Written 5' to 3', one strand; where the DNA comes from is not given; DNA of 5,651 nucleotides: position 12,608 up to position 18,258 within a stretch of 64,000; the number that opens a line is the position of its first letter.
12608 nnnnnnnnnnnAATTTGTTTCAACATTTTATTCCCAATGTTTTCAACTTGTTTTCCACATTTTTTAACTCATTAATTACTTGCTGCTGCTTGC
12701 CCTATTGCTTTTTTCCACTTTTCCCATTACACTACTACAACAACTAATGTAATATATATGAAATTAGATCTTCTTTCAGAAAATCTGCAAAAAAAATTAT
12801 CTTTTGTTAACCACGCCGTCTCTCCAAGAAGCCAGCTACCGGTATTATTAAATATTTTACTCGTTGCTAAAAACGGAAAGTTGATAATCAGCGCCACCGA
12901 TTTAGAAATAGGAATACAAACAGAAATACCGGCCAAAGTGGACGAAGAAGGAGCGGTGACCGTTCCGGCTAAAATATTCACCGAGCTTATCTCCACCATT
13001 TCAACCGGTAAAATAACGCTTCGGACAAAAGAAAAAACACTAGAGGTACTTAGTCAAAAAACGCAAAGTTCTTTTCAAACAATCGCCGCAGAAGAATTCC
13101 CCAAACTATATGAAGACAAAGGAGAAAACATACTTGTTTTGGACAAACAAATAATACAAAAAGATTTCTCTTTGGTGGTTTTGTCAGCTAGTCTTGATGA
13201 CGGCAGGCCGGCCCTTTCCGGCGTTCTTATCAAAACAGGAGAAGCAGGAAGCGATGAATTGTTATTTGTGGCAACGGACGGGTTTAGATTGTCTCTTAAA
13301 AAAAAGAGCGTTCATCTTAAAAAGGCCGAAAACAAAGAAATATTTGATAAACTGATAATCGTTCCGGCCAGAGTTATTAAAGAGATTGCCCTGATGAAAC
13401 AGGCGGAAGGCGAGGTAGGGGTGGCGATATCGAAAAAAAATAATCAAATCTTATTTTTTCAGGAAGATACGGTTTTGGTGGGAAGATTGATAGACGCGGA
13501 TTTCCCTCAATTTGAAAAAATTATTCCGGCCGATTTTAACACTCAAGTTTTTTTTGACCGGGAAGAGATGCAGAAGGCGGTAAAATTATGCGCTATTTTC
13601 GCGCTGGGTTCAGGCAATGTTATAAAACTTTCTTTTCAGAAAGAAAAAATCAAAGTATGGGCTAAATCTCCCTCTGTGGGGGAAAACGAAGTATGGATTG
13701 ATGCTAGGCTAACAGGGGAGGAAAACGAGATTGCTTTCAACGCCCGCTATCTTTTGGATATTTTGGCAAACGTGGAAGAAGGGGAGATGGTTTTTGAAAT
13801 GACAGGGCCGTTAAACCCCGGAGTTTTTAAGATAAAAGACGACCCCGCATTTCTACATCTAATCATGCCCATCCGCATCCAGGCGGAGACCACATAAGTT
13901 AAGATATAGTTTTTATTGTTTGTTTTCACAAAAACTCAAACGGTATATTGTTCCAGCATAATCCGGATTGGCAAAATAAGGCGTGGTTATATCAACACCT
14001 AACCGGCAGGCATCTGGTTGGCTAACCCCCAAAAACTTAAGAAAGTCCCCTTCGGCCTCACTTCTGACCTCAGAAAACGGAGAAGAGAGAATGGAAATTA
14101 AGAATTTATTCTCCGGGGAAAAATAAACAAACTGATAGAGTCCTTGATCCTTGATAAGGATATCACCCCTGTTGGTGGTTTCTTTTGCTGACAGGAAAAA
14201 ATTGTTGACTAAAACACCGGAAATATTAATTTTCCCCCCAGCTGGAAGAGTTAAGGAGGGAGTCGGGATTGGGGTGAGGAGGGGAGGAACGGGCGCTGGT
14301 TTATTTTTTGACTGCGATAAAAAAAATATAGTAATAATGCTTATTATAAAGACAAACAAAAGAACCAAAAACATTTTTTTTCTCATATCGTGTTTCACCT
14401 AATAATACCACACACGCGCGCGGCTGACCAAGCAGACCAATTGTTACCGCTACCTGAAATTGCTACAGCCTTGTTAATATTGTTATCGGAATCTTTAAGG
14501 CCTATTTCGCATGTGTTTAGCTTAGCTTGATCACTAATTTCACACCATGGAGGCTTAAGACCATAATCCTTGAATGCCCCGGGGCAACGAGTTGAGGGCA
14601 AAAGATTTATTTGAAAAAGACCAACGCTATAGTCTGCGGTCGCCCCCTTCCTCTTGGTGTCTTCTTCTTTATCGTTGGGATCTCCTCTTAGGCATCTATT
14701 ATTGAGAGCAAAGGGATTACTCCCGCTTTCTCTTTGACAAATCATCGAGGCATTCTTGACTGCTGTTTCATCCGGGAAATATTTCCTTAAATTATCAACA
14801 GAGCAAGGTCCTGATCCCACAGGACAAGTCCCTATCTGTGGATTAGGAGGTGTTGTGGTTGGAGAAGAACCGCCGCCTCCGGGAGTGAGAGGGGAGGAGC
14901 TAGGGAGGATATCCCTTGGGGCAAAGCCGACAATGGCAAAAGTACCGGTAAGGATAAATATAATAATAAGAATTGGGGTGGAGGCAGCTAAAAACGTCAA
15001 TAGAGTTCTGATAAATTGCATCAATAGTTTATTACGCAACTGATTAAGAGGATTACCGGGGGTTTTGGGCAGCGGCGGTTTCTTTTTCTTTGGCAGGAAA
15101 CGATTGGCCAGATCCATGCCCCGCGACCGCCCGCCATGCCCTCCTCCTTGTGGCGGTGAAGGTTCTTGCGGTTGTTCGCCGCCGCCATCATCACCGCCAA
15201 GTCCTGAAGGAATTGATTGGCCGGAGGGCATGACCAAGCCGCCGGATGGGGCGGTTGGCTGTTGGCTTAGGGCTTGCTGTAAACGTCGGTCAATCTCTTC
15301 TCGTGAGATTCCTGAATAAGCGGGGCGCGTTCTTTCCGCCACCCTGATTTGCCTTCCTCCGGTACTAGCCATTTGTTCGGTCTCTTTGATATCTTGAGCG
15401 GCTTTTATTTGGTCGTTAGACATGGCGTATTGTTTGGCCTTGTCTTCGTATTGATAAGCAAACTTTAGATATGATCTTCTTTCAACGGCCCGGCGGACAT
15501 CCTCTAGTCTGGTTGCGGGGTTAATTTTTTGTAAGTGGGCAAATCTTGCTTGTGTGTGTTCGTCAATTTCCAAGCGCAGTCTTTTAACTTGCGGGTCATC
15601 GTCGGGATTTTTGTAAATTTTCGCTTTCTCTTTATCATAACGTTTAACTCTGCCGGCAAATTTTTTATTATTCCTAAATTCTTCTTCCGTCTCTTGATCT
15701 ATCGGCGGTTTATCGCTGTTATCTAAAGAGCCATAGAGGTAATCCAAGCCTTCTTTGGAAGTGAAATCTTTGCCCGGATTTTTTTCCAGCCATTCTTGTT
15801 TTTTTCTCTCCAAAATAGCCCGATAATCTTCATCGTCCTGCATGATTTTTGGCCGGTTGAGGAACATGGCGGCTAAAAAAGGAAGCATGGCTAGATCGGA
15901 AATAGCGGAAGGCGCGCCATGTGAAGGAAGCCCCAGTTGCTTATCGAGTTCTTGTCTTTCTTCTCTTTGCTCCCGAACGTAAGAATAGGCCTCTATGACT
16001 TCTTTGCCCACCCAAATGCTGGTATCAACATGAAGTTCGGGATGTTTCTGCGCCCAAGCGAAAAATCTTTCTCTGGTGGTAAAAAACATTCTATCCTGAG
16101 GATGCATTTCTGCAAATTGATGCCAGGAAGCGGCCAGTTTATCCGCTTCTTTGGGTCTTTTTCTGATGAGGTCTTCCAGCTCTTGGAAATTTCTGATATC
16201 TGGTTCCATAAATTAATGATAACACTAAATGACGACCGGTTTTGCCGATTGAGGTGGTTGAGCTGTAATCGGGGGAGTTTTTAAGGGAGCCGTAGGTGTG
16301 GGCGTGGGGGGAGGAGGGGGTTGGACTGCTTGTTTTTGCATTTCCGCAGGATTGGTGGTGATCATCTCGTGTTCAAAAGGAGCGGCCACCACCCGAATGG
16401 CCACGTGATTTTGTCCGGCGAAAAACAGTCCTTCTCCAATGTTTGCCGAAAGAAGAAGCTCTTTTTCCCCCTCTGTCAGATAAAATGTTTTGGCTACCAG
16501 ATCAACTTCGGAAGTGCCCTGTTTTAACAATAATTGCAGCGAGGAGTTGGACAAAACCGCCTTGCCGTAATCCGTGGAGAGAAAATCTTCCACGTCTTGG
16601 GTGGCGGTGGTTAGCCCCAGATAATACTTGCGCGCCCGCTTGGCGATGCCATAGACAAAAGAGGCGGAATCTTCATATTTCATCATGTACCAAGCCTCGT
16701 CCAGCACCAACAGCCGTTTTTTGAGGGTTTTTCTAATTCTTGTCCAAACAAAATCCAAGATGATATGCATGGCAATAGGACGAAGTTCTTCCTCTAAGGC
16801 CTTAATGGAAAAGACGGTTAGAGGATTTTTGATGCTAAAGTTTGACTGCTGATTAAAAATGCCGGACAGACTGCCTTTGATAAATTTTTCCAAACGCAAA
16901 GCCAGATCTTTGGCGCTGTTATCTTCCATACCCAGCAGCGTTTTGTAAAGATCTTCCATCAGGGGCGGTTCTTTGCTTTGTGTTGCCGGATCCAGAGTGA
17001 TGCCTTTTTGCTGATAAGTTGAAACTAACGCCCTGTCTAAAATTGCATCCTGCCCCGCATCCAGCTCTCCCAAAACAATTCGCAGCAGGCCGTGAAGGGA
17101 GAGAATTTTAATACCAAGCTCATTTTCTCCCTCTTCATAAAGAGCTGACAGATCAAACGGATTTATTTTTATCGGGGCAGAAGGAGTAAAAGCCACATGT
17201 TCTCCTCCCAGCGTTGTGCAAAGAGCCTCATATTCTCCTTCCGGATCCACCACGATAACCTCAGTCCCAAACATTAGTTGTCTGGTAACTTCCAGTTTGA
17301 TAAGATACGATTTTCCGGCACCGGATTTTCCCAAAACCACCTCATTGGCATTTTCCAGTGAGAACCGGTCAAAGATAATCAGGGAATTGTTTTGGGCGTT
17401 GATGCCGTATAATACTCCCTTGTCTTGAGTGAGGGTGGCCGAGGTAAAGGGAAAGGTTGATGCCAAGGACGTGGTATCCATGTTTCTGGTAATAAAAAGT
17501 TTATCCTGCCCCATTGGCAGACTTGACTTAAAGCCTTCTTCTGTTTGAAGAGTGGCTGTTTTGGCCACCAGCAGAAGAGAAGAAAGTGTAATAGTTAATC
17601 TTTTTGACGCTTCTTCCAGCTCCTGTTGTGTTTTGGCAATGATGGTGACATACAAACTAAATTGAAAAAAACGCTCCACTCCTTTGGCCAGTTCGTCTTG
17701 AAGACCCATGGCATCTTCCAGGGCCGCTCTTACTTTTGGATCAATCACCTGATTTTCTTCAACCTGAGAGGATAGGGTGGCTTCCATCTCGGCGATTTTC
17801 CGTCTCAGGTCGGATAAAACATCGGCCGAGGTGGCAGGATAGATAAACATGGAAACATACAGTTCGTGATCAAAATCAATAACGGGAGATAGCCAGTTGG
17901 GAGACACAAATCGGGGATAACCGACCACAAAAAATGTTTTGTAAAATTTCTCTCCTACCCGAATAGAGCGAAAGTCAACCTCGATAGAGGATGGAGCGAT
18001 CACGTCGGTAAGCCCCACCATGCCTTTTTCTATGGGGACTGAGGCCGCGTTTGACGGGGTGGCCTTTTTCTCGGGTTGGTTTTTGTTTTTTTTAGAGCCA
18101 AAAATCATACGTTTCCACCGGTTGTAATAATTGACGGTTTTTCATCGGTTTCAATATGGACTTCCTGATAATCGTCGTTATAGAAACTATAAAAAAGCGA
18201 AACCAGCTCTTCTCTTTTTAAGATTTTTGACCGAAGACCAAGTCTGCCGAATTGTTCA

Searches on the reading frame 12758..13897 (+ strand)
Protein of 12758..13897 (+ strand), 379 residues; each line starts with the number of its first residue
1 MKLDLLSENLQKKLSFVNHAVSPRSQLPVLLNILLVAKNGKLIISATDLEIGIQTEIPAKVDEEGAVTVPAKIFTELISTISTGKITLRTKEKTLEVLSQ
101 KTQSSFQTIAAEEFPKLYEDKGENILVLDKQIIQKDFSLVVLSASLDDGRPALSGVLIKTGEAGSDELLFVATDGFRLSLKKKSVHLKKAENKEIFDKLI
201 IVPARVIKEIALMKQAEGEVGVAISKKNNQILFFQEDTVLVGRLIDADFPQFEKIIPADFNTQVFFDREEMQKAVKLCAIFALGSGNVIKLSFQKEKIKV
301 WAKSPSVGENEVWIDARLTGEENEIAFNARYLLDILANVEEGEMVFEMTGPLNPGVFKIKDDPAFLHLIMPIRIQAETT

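Call 11: search_protein_families(library=pfam, proteins=[window:12758-13897:+], max_evalue=0.001)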
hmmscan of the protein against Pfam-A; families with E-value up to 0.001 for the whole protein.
window:12758-13897:+ (379 aa): 3 families
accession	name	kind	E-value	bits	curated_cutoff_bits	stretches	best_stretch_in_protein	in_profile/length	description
PF00712.24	DNA_pol3_beta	-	1.2e-24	87.2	24.4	1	1-117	1-119/120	DNA polymerase III beta subunit, N-terminal domain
PF02768.20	DNA_pol3_beta_3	-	1.3e-24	86.8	27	1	254-373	2-121/121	DNA polymerase III beta subunit, C-terminal domain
PF02767.21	DNA_pol3_beta_2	-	1.2e-22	80.8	27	1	132-251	6-116/116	DNA polymerase III beta subunit, central domain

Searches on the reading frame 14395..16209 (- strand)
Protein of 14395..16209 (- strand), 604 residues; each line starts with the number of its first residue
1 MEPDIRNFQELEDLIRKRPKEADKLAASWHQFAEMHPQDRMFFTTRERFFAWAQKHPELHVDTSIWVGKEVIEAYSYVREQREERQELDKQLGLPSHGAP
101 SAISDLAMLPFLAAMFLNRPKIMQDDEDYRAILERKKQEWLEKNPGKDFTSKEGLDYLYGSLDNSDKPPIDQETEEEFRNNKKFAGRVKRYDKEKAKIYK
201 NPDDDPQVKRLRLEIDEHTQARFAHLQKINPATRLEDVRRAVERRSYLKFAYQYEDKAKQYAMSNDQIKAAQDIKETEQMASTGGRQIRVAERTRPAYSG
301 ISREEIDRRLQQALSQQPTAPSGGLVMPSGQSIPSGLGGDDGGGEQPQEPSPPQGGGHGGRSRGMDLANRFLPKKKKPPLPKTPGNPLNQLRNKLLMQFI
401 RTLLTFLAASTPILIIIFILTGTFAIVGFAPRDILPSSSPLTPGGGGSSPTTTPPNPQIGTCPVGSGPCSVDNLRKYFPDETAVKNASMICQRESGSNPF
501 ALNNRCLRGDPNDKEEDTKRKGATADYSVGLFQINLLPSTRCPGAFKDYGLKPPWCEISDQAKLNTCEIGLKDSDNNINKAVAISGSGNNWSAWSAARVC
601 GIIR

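Call 11: search_protein_families(library=pfam, proteins=[window:14395-16209:-], max_evalue=0.001)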
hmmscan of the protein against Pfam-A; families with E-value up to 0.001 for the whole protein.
window:14395-16209:- (604 aa): 1 family
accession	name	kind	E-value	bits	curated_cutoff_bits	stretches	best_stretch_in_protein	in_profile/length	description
PF18896.5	SLT_3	-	5.5e-05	24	27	1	521-595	36-88/89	Lysozyme like domain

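Call 88: find_related_loci(query=window:14395-16209:-, collection=viral_contigs, flank=5000)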
Query window:14395-16209:- (604 aa) in viral_contigs; peptide patterns used: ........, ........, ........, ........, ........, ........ (x = any residue, [..] = any of these).
2 stretches matched a pattern, but none encodes a relative of the query by tblastn (E <= 1e-3).

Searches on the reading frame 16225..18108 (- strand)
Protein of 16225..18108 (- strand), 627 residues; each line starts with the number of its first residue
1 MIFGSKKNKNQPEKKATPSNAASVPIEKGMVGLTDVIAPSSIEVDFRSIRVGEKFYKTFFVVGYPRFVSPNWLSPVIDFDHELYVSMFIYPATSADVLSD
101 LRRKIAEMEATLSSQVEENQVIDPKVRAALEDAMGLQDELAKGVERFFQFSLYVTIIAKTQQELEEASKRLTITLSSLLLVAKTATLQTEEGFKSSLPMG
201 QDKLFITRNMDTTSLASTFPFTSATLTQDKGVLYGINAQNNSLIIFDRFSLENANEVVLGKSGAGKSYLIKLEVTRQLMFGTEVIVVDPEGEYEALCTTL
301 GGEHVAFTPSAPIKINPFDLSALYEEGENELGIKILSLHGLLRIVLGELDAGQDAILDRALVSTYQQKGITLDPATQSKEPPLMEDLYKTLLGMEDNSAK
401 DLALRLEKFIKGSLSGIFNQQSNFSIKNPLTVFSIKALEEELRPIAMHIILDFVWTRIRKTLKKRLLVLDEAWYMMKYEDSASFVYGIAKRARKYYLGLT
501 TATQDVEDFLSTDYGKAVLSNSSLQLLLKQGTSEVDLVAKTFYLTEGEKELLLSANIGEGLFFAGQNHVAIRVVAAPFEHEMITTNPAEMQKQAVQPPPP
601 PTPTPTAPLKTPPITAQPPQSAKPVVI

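Call 11: search_protein_families(library=pfam, proteins=[window:16225-18108:-], max_evalue=0.001)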
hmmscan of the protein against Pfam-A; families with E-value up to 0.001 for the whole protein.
window:16225-18108:- (627 aa): 4 families
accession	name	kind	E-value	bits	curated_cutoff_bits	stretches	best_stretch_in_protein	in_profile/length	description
PF19044.6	P-loop_TraG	-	5.7e-28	98.1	25.8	1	251-557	27-347/413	TraG P-loop domain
PF12846.13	AAA_10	-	1.8e-09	37.6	27.5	1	253-300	21-68/362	AAA-like domain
PF01935.23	DUF87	-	2.7e-09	37.9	23.2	1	258-322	28-94/220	Helicase HerA, central domain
PF11130.14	TraC_F_IV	-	0.00064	19.3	28.1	1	120-200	295-374/375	TraC protein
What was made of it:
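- On Patescibacteria-type (MPF-FATA-like) type IV secretion locus (context of the gene, not the protein itself): ORF 16225-18108: TraG P-loop domain E=5.7e-28, plus AAA_10, DUF87 and TraC_F_IV (call 11)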
